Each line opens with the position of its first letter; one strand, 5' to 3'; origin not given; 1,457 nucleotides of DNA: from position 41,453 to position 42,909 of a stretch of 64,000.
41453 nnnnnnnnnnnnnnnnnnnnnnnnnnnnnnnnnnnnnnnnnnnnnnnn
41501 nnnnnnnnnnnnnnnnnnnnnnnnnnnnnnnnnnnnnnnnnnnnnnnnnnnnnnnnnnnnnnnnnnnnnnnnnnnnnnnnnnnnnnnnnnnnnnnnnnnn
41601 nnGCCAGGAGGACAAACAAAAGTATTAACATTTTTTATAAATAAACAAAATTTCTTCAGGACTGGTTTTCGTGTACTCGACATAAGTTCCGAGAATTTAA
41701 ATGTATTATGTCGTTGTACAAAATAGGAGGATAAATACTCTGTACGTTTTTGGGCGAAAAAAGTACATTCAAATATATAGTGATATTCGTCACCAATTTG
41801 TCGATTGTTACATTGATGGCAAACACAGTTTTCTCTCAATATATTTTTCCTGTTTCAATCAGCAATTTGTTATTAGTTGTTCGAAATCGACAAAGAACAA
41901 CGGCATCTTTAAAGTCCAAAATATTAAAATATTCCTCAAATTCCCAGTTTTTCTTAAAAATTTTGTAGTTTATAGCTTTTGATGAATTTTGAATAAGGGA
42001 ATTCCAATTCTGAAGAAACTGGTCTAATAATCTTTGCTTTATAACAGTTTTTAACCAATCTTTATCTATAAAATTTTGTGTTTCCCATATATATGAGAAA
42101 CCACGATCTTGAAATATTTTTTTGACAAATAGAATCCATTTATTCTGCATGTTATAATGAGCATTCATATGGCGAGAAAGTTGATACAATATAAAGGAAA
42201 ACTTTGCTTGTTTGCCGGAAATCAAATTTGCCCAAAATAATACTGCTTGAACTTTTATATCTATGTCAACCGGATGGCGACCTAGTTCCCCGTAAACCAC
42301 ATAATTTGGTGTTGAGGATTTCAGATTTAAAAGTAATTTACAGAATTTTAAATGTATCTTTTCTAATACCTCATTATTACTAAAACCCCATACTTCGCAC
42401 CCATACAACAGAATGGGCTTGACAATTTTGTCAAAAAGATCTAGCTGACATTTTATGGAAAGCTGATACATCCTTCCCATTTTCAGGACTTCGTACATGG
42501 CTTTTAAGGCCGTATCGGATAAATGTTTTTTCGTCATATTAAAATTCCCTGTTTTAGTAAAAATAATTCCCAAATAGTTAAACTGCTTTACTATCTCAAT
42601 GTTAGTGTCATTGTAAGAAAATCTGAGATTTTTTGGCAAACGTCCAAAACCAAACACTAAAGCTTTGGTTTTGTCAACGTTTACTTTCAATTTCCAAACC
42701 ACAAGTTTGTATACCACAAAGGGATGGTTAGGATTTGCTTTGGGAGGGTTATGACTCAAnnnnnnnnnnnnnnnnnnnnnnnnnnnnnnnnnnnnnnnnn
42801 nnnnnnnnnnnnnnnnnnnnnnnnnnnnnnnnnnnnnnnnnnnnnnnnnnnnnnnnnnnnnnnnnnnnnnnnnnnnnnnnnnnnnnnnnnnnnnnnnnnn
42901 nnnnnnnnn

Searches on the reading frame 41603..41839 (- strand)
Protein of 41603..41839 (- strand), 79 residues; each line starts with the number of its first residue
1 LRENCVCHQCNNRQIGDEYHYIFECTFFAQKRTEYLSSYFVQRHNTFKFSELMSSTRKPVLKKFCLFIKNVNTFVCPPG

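Call 10: search_protein_families(library=pfam, proteins=[window:41603-41839:-], max_evalue=1)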
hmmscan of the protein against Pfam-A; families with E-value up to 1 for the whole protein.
window:41603-41839:- (79 aa): 0 families

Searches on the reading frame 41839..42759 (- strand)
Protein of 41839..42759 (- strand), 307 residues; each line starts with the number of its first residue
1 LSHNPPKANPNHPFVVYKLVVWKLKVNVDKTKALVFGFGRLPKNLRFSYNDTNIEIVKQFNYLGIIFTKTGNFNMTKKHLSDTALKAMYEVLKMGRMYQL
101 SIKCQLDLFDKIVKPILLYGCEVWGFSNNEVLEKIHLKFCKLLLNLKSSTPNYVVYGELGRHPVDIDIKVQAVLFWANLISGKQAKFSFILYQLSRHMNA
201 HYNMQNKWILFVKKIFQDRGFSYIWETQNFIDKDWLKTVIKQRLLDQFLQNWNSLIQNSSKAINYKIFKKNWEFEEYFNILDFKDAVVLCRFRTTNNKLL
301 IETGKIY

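Call 10: search_protein_families(library=pfam, proteins=[window:41839-42759:-], max_evalue=1)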
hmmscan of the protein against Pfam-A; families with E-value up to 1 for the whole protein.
window:41839-42759:- (307 aa): 0 families

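Call 19: find_homologous_proteins(query=window:41839-42759:-)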
Query window:41839-42759:- (307 aa): 562 proteins with E <= 0.001 among 1054 candidates; the best 120 are listed.
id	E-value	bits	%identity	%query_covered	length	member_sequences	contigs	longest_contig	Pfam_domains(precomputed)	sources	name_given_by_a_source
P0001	2.3e-145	502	75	93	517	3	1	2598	PF00078.33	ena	-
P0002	1.4e-130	453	71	93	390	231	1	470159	-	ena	-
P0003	3.0e-120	419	63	93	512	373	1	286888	PF00078.33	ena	-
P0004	1.6e-111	391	62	89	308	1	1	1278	-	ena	-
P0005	1.8e-106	374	58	93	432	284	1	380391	PF00078.33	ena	-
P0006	6.1e-106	372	59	93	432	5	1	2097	PF00078.33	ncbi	-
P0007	3.4e-104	367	54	93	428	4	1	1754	PF00078.33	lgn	-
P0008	8.4e-104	365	54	93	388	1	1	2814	-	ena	-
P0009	9.4e-104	365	58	93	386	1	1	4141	-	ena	-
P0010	1.3e-102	362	54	93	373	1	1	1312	PF00078.33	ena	-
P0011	6.4e-102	359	56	92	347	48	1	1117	-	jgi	jgi:hypothetical protein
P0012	9.2e-102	359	57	93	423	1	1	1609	PF00078.33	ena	-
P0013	1.4e-100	355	54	93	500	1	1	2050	PF00078.33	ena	-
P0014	2.1e-100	354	56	93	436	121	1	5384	PF00078.33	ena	-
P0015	7.6e-100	352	55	93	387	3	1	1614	-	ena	-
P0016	2.1e-99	351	52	93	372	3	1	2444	PF00078.33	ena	-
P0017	6.7e-99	349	54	93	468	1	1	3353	PF00078.33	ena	-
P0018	3.5e-98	347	55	93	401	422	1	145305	PF00078.33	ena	-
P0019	4.4e-98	347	54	93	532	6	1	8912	PF00078.33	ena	-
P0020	5.1e-98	346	52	93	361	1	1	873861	PF00078.33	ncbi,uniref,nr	ncbi:unnamed protein product [Mytilus edulis]|uniref:Reverse transcriptase domain-containing protein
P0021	1.3e-97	345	55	93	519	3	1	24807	PF00078.33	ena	-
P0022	1.6e-97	345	63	79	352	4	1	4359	PF00078.33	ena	-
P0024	1.7e-95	338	55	90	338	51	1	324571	PF00078.33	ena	-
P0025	2.4e-95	338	53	93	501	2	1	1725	PF00078.33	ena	-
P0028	4.8e-94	333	52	93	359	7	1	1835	PF00078.33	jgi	jgi:hypothetical protein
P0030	2.5e-93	331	51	93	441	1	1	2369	PF00078.33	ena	-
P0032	6.7e-93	330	52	93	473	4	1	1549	PF00078.33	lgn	-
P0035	3.6e-92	327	54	84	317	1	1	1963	PF00078.33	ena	-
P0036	3.9e-92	327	52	93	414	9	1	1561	PF00078.33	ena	-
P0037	1.3e-91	325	53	93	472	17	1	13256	PF00078.33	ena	-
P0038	1.6e-91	325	51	93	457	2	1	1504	PF00078.33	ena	-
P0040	5.5e-91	323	51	93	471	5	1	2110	PF00078.33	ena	-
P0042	2.3e-89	318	56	83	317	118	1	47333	PF00078.33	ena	-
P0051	5.2e-85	304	52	93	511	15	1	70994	PF00078.33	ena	-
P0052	3.0e-84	301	48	93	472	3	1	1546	PF00078.33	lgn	-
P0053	6.1e-84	300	48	93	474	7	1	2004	PF00078.33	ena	-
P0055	2.1e-81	292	50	93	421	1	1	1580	PF00078.33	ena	-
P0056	7.2e-81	290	47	93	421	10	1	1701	PF00078.33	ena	-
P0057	9.4e-80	286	49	93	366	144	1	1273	PF00078.33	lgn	-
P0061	4.9e-79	284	45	93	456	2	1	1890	PF00078.33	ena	-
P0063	8.7e-79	283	50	93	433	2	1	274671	PF00078.33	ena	-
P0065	1.2e-77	279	46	96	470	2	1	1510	PF00078.33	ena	-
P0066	2.6e-77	278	49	93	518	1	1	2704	PF00078.33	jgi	jgi:hypothetical protein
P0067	3.4e-77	278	58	67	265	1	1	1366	PF00078.33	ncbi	-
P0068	6.2e-77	277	66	58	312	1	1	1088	PF00078.33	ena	-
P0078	8.9e-76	273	50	93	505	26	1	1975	PF00078.33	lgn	-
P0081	4.6e-75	271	47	93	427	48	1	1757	PF00078.33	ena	-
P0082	1.1e-74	270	45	93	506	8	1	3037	PF00078.33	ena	-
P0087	2.6e-74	269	46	93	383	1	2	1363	PF00078.33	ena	-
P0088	3.2e-74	268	44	93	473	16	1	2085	PF00078.33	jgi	jgi:hypothetical protein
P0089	6.2e-74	267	45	93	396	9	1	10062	PF00078.33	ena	-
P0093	4.2e-73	265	45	93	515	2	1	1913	PF00078.33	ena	-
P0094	6.0e-73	264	46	93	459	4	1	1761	PF00078.33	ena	-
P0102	1.6e-71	259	60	64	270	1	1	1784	PF00078.33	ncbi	-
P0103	2.0e-71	259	63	56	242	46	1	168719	PF00078.33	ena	-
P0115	3.0e-69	252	42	93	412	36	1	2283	PF00078.33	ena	-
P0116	1.4e-68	250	41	93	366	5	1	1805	PF00078.33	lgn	-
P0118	2.1e-68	249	44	93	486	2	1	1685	PF00078.33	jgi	jgi:hypothetical protein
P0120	2.9e-68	249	52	73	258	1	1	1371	PF00078.33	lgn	-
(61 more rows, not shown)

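Call 24: find_encoding_contigs(protein=window:41839-42759:-, flank=10000, max_places=5)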
Protein window:41839-42759:- (307 aa): no gene with exactly this product is on record in the collection.

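Call 25: find_encoding_contigs(protein=P0002, flank=10000, max_places=10)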
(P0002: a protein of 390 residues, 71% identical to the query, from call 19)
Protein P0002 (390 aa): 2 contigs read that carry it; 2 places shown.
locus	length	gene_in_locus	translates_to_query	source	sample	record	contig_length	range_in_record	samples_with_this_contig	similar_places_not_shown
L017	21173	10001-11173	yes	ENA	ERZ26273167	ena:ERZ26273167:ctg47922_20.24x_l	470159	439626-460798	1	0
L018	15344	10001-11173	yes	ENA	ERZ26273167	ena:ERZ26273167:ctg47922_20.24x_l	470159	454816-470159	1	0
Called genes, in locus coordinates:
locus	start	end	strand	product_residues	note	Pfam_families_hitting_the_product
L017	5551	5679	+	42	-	-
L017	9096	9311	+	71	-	-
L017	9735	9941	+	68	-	-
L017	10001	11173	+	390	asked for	-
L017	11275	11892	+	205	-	-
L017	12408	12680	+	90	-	-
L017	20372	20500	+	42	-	-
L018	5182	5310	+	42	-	-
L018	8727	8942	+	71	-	-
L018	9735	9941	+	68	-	-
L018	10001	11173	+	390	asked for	-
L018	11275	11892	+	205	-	-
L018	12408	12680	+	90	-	-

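Call 28: find_encoding_contigs(protein=P0020, flank=10000, max_places=10)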
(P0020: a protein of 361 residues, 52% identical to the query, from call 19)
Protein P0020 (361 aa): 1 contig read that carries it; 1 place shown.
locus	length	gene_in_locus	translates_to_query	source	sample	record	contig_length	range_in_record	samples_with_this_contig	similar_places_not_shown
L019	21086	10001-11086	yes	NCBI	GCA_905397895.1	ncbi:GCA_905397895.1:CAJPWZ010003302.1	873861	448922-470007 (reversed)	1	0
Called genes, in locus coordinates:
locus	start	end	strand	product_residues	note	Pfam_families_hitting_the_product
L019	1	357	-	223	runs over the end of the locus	PF23564:EF-hand_FSTL1 (faint), PF13499:EF-hand_7, PF13202:EF-hand_5 (faint), PF13833:EF-hand_8 (faint), PF13499:EF-hand_7, PF00036:EF-hand_1 (weak), PF13405:EF-hand_6 (weak), PF13499:EF-hand_7 (weak)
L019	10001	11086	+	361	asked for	PF00078:RVT_1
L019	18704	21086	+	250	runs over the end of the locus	-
